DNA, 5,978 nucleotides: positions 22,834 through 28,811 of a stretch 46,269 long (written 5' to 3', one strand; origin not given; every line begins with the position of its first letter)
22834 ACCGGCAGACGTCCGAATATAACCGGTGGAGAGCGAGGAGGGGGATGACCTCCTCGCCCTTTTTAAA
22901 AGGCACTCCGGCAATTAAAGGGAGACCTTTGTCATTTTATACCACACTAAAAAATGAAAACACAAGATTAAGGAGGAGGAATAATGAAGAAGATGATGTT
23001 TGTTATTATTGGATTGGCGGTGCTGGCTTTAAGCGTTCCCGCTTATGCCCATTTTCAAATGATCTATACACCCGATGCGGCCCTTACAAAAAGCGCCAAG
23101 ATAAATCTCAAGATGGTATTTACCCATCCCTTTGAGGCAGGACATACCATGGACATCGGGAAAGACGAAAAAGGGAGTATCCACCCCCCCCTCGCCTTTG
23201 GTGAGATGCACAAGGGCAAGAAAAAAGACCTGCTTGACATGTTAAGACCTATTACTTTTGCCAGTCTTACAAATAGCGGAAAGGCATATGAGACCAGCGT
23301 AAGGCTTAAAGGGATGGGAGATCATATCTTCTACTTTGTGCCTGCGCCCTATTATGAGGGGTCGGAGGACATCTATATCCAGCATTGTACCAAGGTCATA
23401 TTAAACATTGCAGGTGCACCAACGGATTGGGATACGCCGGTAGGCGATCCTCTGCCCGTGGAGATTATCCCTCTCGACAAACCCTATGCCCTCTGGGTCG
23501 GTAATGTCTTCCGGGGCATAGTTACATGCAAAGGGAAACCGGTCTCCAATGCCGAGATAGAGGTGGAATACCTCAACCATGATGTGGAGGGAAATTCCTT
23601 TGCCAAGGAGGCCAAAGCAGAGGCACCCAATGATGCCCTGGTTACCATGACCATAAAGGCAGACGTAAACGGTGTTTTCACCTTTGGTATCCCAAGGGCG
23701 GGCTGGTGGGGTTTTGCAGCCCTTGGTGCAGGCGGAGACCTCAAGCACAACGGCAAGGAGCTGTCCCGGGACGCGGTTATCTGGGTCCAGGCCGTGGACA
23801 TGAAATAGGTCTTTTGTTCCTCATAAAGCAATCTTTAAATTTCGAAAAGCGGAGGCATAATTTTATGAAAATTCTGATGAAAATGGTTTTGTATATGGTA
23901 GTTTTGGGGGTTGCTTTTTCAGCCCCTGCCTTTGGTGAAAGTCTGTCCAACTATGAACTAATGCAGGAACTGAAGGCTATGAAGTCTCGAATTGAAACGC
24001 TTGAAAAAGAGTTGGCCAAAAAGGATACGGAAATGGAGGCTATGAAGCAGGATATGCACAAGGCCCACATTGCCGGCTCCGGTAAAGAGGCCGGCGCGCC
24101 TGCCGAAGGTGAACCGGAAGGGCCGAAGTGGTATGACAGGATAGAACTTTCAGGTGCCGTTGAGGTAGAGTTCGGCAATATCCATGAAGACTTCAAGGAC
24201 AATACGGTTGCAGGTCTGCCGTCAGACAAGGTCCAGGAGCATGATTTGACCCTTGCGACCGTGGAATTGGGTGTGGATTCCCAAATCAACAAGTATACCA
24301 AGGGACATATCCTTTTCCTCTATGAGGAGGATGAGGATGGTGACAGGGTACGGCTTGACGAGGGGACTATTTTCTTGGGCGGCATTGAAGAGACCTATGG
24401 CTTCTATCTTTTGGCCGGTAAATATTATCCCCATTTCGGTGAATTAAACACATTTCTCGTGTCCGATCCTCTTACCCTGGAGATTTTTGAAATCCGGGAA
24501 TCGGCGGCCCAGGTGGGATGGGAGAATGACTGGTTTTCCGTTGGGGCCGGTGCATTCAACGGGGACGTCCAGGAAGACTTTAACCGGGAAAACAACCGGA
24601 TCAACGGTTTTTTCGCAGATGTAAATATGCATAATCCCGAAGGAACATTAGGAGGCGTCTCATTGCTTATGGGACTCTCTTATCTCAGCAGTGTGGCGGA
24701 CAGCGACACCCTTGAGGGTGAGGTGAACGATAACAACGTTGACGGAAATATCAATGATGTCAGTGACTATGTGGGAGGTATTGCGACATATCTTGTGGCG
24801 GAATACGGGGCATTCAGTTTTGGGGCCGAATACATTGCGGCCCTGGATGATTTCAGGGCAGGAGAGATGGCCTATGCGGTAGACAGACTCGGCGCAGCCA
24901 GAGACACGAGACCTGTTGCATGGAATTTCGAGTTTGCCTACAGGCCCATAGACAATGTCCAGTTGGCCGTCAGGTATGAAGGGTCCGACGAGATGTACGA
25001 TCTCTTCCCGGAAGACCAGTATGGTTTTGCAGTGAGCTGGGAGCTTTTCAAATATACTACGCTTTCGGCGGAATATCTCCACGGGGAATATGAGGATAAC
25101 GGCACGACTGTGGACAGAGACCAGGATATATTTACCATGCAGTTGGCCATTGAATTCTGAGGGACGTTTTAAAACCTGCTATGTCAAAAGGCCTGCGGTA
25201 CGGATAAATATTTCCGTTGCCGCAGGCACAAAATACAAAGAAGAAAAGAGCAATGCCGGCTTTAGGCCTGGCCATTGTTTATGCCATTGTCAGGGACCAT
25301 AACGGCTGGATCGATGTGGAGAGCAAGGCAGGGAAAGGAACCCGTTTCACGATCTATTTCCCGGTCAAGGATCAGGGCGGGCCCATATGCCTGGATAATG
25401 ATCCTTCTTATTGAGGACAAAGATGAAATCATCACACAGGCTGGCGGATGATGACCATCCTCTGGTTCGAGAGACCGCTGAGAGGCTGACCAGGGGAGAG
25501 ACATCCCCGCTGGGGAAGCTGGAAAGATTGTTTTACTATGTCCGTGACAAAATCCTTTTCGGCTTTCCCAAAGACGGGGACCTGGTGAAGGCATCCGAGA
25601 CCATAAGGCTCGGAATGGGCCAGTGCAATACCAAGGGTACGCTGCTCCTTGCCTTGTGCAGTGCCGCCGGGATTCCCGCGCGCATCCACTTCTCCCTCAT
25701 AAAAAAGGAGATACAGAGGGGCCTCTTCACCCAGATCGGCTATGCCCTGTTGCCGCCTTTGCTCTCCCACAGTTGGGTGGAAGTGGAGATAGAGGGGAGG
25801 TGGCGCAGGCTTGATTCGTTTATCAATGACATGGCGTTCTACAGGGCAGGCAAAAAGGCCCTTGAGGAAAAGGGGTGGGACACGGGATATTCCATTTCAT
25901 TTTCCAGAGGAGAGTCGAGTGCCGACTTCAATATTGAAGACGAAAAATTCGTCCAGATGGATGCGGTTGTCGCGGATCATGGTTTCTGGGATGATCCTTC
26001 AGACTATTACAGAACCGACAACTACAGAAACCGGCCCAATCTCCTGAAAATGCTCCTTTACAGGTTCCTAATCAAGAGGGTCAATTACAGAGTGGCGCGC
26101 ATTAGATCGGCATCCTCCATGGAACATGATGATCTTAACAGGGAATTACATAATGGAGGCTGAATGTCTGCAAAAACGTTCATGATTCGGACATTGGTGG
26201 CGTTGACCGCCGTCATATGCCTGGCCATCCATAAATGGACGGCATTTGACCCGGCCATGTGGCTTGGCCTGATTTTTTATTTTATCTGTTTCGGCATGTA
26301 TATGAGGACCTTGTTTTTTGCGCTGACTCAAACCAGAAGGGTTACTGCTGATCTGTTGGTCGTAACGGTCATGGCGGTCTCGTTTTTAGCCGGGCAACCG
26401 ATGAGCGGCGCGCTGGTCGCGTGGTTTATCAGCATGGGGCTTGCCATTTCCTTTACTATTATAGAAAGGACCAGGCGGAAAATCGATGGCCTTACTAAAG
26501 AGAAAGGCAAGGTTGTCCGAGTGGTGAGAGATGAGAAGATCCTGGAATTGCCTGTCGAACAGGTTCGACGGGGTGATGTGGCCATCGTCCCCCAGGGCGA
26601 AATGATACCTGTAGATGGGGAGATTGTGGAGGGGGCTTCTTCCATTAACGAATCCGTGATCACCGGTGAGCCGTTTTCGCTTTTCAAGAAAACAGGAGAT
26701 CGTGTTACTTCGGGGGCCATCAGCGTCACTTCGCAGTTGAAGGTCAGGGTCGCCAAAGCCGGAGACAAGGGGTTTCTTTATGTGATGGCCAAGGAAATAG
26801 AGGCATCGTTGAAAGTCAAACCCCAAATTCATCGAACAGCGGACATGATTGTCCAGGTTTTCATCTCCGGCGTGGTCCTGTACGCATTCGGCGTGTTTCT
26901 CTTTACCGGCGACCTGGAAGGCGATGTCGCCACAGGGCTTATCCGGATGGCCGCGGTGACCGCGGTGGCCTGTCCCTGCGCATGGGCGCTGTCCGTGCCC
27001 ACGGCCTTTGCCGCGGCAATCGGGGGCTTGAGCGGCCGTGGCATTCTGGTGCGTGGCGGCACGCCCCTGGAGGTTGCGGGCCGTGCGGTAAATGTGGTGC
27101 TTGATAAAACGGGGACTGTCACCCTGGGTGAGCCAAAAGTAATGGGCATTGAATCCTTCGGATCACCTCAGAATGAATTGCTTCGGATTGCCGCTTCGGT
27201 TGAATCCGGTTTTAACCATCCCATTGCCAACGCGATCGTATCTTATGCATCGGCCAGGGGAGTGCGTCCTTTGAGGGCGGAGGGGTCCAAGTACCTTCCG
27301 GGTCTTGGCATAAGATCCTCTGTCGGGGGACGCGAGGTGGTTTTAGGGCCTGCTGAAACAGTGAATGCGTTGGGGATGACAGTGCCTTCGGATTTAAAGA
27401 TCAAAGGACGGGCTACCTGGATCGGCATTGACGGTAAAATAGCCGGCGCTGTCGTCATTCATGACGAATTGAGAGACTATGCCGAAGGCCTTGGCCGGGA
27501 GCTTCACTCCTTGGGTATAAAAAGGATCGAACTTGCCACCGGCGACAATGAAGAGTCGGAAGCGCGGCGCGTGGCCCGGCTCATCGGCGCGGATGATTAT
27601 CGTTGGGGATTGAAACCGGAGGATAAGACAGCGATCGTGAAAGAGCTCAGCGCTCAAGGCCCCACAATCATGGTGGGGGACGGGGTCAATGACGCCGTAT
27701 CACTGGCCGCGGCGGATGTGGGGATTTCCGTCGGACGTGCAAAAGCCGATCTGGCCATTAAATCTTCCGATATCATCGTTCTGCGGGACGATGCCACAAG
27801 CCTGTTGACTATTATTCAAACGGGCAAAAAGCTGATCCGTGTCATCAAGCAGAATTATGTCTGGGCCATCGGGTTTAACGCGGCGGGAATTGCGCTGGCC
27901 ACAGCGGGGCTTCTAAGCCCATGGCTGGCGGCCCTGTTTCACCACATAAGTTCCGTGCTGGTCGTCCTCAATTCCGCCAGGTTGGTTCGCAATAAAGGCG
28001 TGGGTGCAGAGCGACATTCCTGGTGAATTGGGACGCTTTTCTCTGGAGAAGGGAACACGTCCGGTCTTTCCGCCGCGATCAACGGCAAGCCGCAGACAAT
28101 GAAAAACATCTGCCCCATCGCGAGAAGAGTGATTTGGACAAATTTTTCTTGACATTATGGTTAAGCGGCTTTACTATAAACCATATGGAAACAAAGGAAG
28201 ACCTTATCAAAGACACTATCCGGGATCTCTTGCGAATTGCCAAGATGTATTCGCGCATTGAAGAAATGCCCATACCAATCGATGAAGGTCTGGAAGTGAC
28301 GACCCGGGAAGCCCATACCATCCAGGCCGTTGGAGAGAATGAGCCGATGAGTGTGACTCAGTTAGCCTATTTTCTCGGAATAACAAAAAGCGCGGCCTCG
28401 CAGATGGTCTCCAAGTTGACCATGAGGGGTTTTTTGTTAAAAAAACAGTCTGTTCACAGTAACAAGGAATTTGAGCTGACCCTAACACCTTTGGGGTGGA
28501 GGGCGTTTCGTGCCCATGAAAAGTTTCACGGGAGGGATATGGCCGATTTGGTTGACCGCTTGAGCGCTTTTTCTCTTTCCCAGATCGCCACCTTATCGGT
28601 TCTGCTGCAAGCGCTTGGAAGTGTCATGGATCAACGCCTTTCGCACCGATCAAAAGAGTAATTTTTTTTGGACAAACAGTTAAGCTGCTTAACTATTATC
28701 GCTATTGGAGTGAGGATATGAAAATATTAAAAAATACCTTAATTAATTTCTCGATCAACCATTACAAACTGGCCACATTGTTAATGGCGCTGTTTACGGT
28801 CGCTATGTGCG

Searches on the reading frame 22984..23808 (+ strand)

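Call 20: search_protein_families(library=pfam, proteins=[window:22984-23808:+], max_evalue=0.0001)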
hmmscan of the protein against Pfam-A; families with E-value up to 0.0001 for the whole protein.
window:22984-23808:+ (274 aa): 1 family
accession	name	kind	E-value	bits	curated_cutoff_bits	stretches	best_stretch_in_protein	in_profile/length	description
PF10670.15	DUF4198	-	3.2e-53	181.4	34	1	20-248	1-207/209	Domain of unknown function (DUF4198)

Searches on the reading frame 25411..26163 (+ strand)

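Call 20: search_protein_families(library=pfam, proteins=[window:25411-26163:+], max_evalue=0.0001)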
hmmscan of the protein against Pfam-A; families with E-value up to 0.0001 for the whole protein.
window:25411-26163:+ (250 aa): 1 family
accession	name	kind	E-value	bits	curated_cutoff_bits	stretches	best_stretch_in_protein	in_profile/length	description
PF01841.26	Transglut_core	-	1.4e-15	57.9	23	1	21-135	2-107/108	Transglutaminase-like superfamily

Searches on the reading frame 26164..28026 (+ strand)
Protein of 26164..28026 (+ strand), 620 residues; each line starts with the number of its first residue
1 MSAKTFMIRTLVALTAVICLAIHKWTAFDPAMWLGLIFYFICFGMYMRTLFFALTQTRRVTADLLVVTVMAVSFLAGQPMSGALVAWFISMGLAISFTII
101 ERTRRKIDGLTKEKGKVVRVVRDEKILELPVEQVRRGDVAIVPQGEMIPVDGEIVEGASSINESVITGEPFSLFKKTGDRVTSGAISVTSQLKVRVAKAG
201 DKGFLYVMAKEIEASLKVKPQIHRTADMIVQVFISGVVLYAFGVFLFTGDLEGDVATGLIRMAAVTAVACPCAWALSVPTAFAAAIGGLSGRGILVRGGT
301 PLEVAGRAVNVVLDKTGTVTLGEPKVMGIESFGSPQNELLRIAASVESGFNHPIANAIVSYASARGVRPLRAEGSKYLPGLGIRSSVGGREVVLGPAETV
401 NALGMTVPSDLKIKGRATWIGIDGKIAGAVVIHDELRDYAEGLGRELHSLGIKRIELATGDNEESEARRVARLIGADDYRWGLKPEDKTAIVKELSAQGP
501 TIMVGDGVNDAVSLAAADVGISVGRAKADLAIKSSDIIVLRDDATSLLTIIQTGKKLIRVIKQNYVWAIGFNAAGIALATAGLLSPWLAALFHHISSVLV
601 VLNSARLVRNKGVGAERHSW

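Call 20: search_protein_families(library=pfam, proteins=[window:26164-28026:+], max_evalue=0.0001)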
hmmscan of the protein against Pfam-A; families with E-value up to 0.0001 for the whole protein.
window:26164-28026:+ (620 aa): 2 families
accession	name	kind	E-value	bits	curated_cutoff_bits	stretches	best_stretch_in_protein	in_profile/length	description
PF00122.25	E1-E2_ATPase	-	3.9e-39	134.5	28.1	1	117-290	6-179/181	E1-E2 ATPase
PF00702.32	Hydrolase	-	5e-22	79.7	26.4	1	311-518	4-191/191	haloacid dehalogenase-like hydrolase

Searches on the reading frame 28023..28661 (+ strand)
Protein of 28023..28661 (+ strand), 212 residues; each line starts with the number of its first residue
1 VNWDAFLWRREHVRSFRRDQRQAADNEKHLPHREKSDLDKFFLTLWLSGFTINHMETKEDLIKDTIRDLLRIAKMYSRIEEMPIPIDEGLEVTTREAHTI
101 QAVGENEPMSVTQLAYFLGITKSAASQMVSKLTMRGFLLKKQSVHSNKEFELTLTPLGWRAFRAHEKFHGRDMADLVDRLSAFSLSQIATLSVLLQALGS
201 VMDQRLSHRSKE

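Call 20: search_protein_families(library=pfam, proteins=[window:28023-28661:+], max_evalue=0.0001)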
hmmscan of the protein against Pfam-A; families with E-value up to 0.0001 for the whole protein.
window:28023-28661:+ (212 aa): 4 families
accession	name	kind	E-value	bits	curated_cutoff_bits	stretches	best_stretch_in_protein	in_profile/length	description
PF01047.28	MarR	-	9.4e-08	32.3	24.6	1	93-148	2-57/59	MarR family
PF12802.13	MarR_2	-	3.8e-07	30.6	27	1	92-138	3-50/61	MarR family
PF01325.25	Fe_dep_repress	-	1.3e-05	25.8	26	1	104-138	18-52/60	Iron dependent repressor, N-terminal DNA binding domain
PF09339.16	HTH_IclR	-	2.3e-05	24.5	22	1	105-138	15-48/52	IclR helix-turn-helix domain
